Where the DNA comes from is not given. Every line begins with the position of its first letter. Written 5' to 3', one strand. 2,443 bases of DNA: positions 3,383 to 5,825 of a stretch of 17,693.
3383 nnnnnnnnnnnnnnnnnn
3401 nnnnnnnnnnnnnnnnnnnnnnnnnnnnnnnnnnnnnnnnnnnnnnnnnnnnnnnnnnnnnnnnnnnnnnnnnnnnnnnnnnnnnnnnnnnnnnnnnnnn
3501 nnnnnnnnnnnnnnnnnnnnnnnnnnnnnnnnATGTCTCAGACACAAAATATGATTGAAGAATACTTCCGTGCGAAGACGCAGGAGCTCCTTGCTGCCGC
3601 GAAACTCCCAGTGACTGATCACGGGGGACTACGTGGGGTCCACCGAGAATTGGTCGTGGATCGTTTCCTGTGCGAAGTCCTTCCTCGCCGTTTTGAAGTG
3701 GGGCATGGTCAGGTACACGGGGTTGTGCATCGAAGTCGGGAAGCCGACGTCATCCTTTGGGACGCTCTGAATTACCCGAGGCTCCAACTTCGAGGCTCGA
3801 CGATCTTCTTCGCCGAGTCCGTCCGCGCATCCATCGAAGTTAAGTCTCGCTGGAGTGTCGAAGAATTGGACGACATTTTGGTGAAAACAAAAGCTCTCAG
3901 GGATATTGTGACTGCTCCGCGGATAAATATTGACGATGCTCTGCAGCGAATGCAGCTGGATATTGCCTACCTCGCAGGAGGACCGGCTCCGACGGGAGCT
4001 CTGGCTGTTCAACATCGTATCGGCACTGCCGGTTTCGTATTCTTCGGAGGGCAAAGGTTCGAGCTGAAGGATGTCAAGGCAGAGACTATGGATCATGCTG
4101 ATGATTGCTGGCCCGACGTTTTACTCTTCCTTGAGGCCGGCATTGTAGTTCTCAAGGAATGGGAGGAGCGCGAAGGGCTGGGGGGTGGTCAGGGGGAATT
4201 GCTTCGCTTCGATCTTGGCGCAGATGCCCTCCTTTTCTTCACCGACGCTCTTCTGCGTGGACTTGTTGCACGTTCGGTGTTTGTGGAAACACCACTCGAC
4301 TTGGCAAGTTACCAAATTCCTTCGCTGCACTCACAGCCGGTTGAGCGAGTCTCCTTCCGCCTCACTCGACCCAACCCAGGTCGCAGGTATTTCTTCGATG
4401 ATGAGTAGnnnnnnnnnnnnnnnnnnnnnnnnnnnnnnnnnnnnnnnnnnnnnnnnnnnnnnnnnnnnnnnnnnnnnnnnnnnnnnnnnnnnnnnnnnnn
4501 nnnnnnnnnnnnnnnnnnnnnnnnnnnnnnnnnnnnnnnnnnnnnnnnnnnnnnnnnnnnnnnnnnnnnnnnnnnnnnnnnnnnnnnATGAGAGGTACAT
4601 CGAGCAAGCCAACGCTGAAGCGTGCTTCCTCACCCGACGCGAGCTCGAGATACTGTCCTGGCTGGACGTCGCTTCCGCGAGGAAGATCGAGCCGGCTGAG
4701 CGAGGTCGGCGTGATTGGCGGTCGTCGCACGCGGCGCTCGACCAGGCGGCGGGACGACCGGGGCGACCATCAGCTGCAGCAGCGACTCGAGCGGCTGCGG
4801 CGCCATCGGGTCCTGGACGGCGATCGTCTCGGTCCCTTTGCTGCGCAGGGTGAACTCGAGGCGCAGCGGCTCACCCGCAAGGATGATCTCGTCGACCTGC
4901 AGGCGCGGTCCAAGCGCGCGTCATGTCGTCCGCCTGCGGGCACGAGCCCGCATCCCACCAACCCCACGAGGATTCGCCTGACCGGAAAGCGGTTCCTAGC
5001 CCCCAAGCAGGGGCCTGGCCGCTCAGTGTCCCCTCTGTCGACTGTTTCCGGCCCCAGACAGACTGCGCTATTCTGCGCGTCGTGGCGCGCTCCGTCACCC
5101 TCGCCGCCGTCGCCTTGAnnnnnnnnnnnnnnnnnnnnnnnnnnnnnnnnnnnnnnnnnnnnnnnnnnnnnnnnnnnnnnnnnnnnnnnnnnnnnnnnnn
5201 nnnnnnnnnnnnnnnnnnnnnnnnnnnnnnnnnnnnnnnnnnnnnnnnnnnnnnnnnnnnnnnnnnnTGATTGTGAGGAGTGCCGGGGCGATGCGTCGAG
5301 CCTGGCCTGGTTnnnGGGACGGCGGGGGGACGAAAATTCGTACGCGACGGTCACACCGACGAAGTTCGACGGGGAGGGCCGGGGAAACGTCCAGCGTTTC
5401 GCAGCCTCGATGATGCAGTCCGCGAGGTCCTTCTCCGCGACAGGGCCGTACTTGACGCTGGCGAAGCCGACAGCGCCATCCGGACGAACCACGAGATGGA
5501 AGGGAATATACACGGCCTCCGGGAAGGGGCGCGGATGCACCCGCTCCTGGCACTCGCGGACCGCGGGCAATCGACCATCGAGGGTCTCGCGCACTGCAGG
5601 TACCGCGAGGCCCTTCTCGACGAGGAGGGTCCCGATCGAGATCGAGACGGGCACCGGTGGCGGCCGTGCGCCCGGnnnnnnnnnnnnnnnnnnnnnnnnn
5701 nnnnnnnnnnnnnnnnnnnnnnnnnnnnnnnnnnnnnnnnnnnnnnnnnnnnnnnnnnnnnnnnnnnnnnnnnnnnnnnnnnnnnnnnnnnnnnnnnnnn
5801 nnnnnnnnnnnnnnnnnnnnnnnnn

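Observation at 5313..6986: Ser/Thr kinase fused to an N-terminal EAD1-like (death-like) adaptor domain and a periplasmic TonB-C-like domain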

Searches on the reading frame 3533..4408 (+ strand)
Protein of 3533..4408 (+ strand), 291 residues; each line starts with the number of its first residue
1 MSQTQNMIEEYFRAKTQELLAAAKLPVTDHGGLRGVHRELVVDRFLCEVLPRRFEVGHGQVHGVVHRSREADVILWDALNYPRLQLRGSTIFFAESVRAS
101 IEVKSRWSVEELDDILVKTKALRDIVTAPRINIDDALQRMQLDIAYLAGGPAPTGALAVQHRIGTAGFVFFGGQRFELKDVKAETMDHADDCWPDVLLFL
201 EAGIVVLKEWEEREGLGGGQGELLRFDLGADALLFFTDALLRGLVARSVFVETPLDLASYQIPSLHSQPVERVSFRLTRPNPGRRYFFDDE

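Call 7: search_protein_families(library=pfam, proteins=[window:3533-4408:+], max_evalue=10)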
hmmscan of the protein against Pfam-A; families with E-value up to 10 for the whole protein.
window:3533-4408:+ (291 aa): 1 family
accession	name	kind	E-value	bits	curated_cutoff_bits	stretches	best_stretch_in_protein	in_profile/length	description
PF20247.3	DUF6602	-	1.8e-14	53.9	27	1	28-123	7-102/104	Domain of unknown function (DUF6602)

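Call 48: find_encoding_contigs(protein=window:3533-4408:+, flank=10000, max_places=4)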
Protein window:3533-4408:+ (291 aa): no gene with exactly this product is on record in the collection.

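Call 57: search_protein_families(library=padloc, proteins=[window:3533-4408:+], max_evalue=0.001)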
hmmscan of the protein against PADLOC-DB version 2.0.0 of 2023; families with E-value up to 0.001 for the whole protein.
window:3533-4408:+ (291 aa): 3 families
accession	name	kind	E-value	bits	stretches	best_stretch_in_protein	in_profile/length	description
PDLC01495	PD_DExK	-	1.7e-21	74.1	1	7-124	2-122/123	"CAS-I,CAS-II,CAS-III,CAS-IV,CAS-V,CAS-VI; associated"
PDLC01051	NucC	-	2.7e-10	38.4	1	3-125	9-130/243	NucC nuclease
PDLC00745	Effector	-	4.2e-07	27.9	1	5-123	4-126/244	Endonuclease (NucC)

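Call 79: search_protein_families(library=ncbifam, proteins=[window:3533-4408:+], max_evalue=0.001)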
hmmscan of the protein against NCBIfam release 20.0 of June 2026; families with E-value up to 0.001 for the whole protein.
window:3533-4408:+ (291 aa): 0 families

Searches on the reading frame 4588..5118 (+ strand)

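Call 7: search_protein_families(library=pfam, proteins=[window:4588-5118:+], max_evalue=10)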
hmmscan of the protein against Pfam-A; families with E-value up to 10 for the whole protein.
window:4588-5118:+ (176 aa): 1 family
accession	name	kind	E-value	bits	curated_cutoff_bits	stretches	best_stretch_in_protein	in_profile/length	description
PF11630.13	Anti-LPS-SCYG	-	0.061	13.9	25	1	5-44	36-74/100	Anti-lipopolysaccharide factor/Scygonadin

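Call 57: search_protein_families(library=padloc, proteins=[window:4588-5118:+], max_evalue=0.001)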
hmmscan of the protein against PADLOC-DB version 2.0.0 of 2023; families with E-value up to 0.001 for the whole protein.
window:4588-5118:+ (176 aa): 0 families

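Call 79: search_protein_families(library=ncbifam, proteins=[window:4588-5118:+], max_evalue=0.001)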
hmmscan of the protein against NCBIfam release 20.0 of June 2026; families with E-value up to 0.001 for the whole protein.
window:4588-5118:+ (176 aa): 0 families

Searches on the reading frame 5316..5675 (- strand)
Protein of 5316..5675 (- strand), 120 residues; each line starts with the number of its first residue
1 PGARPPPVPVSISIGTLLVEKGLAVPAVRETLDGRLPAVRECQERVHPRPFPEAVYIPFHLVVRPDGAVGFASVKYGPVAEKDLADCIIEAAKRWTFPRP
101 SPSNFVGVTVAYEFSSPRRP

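Call 7: search_protein_families(library=pfam, proteins=[window:5316-5675:-], max_evalue=10)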
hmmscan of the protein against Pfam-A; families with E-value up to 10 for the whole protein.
seq(120 aa): 1 family
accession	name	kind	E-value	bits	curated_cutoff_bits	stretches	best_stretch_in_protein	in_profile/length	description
PF21274.3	Rng_hyd_C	-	0.11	13.2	27.5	1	50-86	68-98/107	Aromatic-ring hydroxylase, C-terminal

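Call 13: search_solved_structures(query=window:5316-5675:-, max_evalue=10)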
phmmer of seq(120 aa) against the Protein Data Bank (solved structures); distinct sequences matched with E-value up to 10: 1.
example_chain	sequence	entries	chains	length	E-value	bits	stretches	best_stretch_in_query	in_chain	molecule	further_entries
8cp2_A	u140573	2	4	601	0.043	17.1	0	53-101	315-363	FAD-binding protein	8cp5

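Call 52: search_protein_families(library=ncbifam, proteins=[window:5316-5675:-], max_evalue=1)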
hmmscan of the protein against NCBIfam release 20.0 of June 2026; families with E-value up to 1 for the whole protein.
seq(120 aa): 2 families
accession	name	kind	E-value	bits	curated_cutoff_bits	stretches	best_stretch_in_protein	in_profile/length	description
NF033768.1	myxo_SS_tail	domain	3.8e-10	39.8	40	1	27-114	5-91/92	AgmX/PglI C-terminal domain-containing protein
NF033760.1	gliding_GltG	equivalog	0.00011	20.8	650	1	56-116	587-647/650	adventurous gliding motility protein GltG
